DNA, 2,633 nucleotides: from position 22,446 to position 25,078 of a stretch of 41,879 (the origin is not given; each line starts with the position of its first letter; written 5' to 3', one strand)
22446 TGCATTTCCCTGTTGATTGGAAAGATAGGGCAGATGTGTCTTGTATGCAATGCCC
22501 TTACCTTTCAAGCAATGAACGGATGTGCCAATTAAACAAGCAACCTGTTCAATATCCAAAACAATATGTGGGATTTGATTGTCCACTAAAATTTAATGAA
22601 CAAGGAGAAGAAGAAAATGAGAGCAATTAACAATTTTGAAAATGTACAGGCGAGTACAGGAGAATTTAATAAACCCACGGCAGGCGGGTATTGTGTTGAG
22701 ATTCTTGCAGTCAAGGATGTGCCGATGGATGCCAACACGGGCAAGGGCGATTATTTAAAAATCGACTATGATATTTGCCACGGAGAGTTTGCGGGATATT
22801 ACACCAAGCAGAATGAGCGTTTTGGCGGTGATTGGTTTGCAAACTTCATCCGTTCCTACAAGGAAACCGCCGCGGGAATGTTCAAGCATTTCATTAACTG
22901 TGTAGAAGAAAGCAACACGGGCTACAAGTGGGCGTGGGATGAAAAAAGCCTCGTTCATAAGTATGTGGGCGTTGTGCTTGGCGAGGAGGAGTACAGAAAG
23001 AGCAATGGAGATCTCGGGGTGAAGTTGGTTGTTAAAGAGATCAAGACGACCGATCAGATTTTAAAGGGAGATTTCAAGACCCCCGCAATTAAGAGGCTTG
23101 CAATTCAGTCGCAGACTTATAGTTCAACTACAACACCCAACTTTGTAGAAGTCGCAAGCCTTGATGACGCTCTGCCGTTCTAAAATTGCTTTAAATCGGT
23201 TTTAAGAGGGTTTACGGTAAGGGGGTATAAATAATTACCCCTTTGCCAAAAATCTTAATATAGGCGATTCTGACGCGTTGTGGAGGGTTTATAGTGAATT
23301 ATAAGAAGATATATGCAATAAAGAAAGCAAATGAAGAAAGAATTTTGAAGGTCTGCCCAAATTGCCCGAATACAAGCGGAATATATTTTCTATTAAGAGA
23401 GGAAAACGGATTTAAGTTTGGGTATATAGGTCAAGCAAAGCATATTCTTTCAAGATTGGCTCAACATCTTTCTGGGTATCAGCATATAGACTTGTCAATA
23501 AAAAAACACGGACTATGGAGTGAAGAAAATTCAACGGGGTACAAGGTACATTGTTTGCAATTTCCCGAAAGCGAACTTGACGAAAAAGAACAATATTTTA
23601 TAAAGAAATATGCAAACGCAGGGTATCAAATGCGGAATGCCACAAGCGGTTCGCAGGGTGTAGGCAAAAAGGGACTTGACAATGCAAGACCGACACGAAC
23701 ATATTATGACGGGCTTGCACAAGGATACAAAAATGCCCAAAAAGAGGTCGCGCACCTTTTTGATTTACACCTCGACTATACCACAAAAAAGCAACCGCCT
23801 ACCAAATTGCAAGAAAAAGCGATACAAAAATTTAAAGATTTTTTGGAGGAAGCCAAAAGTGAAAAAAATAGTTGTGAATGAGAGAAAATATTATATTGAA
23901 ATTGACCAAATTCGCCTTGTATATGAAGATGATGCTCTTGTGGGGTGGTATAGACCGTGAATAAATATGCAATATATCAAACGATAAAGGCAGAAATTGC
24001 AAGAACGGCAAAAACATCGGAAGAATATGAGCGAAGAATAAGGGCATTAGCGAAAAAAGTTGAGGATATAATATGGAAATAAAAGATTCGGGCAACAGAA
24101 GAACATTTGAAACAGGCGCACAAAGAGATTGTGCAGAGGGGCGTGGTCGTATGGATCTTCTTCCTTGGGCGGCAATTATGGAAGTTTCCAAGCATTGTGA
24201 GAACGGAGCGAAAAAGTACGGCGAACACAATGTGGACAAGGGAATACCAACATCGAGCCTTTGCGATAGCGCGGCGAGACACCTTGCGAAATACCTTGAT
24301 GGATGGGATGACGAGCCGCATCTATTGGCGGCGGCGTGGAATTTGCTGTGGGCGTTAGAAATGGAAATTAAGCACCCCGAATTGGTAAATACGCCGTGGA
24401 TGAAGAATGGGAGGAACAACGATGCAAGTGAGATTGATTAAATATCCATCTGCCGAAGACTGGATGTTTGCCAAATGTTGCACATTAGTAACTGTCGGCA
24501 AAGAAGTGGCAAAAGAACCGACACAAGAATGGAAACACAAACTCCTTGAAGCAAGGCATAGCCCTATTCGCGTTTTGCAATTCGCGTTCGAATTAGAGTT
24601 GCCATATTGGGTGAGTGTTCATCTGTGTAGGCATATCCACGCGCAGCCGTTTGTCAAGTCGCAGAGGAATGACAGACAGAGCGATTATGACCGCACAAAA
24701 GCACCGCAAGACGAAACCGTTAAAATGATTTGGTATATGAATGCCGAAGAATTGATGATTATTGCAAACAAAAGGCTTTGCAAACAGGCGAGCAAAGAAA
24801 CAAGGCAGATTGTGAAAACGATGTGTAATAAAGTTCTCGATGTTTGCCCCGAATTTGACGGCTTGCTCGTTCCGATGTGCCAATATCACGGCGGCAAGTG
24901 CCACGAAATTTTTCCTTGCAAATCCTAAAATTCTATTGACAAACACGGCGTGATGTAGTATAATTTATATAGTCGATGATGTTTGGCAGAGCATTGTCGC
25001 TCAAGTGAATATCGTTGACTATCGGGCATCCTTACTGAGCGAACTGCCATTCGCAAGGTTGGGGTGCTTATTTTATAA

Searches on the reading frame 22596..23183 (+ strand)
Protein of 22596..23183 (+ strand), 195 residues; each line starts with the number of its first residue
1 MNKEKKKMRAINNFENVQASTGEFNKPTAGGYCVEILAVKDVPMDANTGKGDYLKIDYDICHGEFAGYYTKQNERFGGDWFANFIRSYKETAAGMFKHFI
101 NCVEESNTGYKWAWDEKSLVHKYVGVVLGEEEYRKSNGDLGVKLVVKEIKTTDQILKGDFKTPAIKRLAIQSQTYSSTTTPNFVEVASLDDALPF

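Call 13: search_protein_families(library=phrogs, proteins=[window:22596-23183:+], max_evalue=0.001)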
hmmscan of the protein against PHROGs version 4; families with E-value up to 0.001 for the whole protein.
window:22596-23183:+ (195 aa): 2 families
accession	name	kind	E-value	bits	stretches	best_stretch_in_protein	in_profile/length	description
phrog_18107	-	unknown function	1.1e-17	65.7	1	10-167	3-165/201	-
phrog_378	-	DNA, RNA and nucleotide metabolism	0.00038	21.8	1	14-174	7-142/163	single strand DNA binding protein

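Call 14: search_protein_families(library=pfam, proteins=[window:22596-23183:+], max_evalue=0.01)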
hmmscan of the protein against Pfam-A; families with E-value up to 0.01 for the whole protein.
window:22596-23183:+ (195 aa): 0 families

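Call 82: search_protein_families(library=ncbifam, proteins=[window:22596-23183:+], max_evalue=0.01)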
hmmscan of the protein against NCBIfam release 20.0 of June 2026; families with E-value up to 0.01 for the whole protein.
window:22596-23183:+ (195 aa): 0 families

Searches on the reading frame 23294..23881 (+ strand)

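Call 13: search_protein_families(library=phrogs, proteins=[window:23294-23881:+], max_evalue=0.001)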
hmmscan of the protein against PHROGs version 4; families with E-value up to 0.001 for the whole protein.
window:23294-23881:+ (195 aa): 2 families
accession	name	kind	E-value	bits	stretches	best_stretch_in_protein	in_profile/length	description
phrog_19106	-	unknown function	1.1e-68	232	1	2-189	6-195/197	-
phrog_314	-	DNA, RNA and nucleotide metabolism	0.0004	20.4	1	44-121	193-267/574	homing endonuclease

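Call 14: search_protein_families(library=pfam, proteins=[window:23294-23881:+], max_evalue=0.01)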
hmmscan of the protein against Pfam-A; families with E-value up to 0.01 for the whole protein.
window:23294-23881:+ (195 aa): 1 family
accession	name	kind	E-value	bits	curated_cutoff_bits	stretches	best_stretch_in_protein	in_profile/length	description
PF01541.30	GIY-YIG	-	2.1e-05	25.1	22.6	1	29-111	3-77/78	GIY-YIG catalytic domain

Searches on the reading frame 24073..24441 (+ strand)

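Call 13: search_protein_families(library=phrogs, proteins=[window:24073-24441:+], max_evalue=0.001)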
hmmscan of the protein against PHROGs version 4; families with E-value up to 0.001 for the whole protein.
window:24073-24441:+ (122 aa): 9 families
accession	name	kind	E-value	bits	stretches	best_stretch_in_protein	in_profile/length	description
phrog_18716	-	unknown function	2.3e-54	183.5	1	3-112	2-111/114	-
phrog_2252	-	lysis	1.2e-23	85.2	1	3-104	91-198/285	endolysin; inhibits RNA polymerase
phrog_801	-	DNA, RNA and nucleotide metabolism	2.3e-21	78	1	17-117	100-206/476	dATP / dGTP pyrophosphohydrolase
phrog_11257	-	unknown function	1e-11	46.2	1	10-118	8-119/200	-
phrog_5332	-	unknown function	3.5e-10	40.7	1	7-104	107-207/215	-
phrog_16254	-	unknown function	1.2e-06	29.2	1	2-95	5-102/377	-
phrog_19680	-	unknown function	6.2e-06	27.4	1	21-100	94-182/188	-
phrog_31336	-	unknown function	0.00019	21.5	1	26-102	274-348/359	-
phrog_5033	-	lysis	0.00024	22.1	1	33-103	97-173/178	endolysin; inhibits RNA polymerase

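Call 14: search_protein_families(library=pfam, proteins=[window:24073-24441:+], max_evalue=0.01)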
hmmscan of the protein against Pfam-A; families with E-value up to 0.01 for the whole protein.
window:24073-24441:+ (122 aa): 1 family
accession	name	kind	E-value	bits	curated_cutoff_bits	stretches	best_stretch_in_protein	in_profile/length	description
PF18909.5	dGTP_diPhyd_N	-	1.6e-21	76.5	27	1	17-103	4-95/99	dATP/dGTP diphosphohydrolase, N-terminal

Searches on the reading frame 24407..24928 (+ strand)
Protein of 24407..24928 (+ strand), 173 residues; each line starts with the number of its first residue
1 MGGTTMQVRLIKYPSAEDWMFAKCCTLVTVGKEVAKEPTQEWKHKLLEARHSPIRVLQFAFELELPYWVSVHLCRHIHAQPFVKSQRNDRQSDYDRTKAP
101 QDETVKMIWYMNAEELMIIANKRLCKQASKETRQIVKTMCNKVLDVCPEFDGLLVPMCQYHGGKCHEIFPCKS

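Call 13: search_protein_families(library=phrogs, proteins=[window:24407-24928:+], max_evalue=0.001)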
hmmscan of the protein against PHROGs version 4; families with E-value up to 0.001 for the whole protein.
window:24407-24928:+ (173 aa): 0 families

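Call 14: search_protein_families(library=pfam, proteins=[window:24407-24928:+], max_evalue=0.01)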
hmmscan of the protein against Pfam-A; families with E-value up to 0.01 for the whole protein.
window:24407-24928:+ (173 aa): 1 family
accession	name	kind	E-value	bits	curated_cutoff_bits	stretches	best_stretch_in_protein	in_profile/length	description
PF02511.20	Thy1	-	1.5e-13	51.4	24.8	2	100-149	142-191/191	Thymidylate synthase complementing protein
